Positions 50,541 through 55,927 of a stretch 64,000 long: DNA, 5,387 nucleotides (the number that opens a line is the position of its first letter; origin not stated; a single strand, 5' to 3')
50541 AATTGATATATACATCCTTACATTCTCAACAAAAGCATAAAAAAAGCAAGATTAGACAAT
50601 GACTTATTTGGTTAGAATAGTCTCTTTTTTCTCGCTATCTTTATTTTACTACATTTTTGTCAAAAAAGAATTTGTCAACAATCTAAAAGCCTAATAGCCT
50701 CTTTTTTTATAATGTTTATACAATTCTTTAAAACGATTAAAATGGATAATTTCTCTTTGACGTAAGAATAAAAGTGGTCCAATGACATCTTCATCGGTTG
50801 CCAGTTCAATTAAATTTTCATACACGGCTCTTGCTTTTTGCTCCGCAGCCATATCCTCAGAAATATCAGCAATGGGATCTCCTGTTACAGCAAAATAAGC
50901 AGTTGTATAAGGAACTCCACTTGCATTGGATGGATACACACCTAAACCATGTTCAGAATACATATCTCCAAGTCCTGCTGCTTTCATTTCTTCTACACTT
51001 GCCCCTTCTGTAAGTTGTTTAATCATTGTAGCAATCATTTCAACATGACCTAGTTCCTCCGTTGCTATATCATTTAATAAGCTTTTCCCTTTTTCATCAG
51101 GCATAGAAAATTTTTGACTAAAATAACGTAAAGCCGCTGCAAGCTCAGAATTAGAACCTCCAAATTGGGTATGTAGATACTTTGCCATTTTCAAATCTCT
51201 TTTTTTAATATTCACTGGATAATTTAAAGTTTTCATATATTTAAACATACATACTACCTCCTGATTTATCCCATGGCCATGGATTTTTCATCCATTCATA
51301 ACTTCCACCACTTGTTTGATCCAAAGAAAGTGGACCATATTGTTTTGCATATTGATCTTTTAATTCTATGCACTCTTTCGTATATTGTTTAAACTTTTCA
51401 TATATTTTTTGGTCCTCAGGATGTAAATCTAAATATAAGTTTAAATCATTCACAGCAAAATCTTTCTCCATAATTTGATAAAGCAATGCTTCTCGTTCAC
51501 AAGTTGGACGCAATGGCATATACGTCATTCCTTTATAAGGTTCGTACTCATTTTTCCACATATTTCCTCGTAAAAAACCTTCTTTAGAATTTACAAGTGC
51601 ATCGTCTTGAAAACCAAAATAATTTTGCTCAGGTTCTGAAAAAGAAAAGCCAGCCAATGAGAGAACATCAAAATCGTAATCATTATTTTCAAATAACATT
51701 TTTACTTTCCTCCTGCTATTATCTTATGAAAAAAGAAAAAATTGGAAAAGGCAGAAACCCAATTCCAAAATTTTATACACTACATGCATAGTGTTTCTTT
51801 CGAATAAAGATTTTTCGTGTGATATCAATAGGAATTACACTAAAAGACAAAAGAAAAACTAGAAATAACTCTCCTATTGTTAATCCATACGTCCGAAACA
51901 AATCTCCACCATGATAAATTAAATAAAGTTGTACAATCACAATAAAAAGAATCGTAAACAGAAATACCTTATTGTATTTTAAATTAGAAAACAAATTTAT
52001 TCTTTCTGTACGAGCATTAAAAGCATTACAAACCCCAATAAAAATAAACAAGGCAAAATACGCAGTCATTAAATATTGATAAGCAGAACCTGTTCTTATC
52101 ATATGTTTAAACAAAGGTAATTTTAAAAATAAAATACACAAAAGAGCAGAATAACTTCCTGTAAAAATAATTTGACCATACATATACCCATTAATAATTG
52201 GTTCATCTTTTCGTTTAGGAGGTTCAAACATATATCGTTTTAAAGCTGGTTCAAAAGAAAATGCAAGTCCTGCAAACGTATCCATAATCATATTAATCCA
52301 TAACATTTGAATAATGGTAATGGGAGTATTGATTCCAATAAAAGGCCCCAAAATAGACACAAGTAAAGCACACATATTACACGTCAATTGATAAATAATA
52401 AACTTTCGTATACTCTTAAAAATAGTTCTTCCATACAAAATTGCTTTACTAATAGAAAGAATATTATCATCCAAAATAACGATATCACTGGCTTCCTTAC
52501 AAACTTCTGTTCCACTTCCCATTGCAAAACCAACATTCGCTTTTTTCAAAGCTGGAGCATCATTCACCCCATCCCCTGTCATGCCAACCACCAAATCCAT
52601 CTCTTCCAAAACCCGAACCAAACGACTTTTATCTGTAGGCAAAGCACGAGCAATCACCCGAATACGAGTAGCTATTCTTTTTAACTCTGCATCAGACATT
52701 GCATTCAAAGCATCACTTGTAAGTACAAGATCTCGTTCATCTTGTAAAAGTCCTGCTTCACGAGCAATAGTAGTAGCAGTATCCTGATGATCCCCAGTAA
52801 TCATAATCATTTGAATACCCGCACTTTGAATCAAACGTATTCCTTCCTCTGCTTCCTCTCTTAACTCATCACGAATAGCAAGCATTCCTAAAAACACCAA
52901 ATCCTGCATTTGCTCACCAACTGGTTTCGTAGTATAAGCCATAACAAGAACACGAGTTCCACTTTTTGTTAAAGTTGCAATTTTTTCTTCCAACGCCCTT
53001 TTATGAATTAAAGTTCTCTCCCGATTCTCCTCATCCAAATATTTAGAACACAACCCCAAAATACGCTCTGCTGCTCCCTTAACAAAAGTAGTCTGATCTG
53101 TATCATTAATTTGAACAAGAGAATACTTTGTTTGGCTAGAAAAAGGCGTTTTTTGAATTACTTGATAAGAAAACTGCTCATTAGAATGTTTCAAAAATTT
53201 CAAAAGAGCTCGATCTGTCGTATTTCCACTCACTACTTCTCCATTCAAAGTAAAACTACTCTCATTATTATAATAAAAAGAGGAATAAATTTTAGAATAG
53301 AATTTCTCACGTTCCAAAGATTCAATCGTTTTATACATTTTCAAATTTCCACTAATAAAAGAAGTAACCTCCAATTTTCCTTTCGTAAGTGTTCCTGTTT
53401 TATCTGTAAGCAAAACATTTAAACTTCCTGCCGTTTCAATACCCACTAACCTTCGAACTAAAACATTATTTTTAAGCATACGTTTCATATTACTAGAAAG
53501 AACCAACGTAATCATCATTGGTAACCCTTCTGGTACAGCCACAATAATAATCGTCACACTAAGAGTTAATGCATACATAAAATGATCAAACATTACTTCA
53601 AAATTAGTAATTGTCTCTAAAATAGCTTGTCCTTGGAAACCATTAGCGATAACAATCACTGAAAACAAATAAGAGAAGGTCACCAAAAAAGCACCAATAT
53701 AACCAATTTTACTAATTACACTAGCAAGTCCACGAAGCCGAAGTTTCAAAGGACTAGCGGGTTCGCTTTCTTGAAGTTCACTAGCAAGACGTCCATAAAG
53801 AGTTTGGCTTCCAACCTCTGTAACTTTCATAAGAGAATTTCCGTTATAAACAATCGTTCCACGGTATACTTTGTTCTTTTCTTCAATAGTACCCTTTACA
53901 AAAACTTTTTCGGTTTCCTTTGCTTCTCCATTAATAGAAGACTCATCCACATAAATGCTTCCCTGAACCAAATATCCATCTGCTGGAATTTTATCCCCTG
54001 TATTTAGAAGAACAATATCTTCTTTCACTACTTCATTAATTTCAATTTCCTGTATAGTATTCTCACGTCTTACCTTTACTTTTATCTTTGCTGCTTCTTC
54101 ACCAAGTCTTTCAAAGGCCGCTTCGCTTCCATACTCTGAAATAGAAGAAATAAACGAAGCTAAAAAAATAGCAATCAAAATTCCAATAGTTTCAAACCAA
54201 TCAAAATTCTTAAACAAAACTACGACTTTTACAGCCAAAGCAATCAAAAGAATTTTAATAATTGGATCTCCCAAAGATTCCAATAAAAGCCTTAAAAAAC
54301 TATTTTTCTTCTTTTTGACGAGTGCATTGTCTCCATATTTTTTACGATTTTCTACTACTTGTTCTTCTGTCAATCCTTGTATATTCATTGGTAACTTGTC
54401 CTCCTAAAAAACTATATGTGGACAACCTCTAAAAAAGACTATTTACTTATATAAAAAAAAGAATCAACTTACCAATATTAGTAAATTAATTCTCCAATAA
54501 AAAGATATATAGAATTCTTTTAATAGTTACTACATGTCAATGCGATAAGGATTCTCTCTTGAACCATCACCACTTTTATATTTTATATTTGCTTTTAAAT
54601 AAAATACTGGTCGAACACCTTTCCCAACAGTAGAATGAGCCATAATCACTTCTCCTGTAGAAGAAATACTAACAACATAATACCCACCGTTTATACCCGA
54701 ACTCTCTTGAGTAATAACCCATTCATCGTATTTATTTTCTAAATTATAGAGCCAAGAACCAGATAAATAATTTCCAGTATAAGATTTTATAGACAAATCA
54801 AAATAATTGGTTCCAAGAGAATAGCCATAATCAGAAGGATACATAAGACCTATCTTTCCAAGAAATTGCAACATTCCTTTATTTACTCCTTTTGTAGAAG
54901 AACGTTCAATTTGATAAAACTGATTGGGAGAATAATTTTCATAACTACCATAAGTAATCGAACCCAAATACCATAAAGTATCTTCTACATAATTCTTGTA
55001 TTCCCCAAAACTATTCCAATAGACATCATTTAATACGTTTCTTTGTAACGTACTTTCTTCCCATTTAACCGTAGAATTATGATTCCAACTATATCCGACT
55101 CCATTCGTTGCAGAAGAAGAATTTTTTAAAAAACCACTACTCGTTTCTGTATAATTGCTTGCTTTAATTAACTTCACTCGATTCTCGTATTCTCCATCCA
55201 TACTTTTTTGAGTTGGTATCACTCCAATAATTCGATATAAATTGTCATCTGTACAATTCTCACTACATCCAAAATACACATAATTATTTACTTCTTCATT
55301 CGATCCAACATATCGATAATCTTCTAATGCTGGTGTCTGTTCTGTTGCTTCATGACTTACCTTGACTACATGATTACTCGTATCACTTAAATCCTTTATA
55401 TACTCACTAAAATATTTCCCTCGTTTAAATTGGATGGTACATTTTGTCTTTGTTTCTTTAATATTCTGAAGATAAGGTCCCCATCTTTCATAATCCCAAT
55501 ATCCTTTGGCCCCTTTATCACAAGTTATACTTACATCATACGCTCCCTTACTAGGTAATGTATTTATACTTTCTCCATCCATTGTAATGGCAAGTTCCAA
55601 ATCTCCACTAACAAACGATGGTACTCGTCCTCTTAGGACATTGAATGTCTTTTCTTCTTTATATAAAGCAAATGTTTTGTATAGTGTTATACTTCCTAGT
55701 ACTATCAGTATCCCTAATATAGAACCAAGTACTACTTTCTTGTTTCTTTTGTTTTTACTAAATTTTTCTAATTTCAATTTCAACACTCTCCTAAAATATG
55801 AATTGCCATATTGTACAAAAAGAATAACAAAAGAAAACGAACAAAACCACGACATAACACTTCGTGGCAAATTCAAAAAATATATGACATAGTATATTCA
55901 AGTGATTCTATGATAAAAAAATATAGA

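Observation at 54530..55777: Paralogous surface-protein family with a near-identical ~175-bp 5' block 32 kb apart but diverged bodies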

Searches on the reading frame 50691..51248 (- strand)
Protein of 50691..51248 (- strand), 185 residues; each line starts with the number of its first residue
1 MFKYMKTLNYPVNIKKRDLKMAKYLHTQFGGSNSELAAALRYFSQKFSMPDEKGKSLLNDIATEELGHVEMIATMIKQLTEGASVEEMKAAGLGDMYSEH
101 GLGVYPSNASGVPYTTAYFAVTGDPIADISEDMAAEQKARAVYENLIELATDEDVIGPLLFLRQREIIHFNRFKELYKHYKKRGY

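Call 51: search_protein_families(library=pfam, proteins=[window:50691-51248:-], max_evalue=0.001)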
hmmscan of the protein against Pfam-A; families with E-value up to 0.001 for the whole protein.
window:50691-51248:- (185 aa): 2 families
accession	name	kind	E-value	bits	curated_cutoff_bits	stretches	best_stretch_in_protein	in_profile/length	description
PF05067.18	Mn_catalase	-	1.4e-51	175.6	27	1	1-177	1-191/284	Manganese containing catalase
PF02915.23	Rubrerythrin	-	0.00076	20.3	22.8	0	35-177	10-137/137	Rubrerythrin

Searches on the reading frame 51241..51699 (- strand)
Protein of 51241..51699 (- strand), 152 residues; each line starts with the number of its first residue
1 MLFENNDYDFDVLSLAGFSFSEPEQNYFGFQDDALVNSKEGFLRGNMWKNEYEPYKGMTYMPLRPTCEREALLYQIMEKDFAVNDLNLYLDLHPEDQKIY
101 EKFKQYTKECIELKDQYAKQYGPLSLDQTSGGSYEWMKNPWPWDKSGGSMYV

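Call 51: search_protein_families(library=pfam, proteins=[window:51241-51699:-], max_evalue=0.001)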
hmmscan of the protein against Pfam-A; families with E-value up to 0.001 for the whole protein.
window:51241-51699:- (152 aa): 1 family
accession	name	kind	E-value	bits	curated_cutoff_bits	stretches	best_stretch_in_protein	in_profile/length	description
PF12652.12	CotJB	-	6.9e-25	87.5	29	1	71-144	2-76/76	CotJB protein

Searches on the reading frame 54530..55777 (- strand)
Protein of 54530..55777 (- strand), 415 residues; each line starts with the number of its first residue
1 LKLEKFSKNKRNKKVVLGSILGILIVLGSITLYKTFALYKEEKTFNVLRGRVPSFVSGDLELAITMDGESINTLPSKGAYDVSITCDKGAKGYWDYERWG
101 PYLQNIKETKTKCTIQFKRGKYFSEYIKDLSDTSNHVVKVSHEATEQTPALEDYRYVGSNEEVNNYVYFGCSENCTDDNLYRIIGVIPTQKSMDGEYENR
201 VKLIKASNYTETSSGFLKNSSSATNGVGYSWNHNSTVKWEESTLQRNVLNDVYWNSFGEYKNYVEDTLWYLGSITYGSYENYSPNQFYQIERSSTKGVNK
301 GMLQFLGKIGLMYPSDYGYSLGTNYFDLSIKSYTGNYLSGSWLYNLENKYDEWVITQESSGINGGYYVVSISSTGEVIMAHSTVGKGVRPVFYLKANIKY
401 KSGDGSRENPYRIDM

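Call 6: search_protein_families(library=pfam, proteins=[window:54530-55777:-], max_evalue=1)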
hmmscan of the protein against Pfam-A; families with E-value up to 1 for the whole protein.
window:54530-55777:- (415 aa): 1 family
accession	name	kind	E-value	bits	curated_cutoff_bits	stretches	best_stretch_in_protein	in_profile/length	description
PF19262.4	DUF5905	-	0.19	12.6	25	1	107-148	21-62/108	Family of unknown function (DUF5905)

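Call 12: search_protein_families(library=ncbifam, proteins=[window:54530-55777:-], max_evalue=1)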
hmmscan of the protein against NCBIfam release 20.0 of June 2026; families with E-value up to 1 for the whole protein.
window:54530-55777:- (415 aa): 1 family
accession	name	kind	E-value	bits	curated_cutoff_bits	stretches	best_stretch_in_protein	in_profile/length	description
NF045993.1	MAG0130_MAG3770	subfamily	0.004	17.1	85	1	2-44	6-49/140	MAG0130/MAG3770 family membrane protein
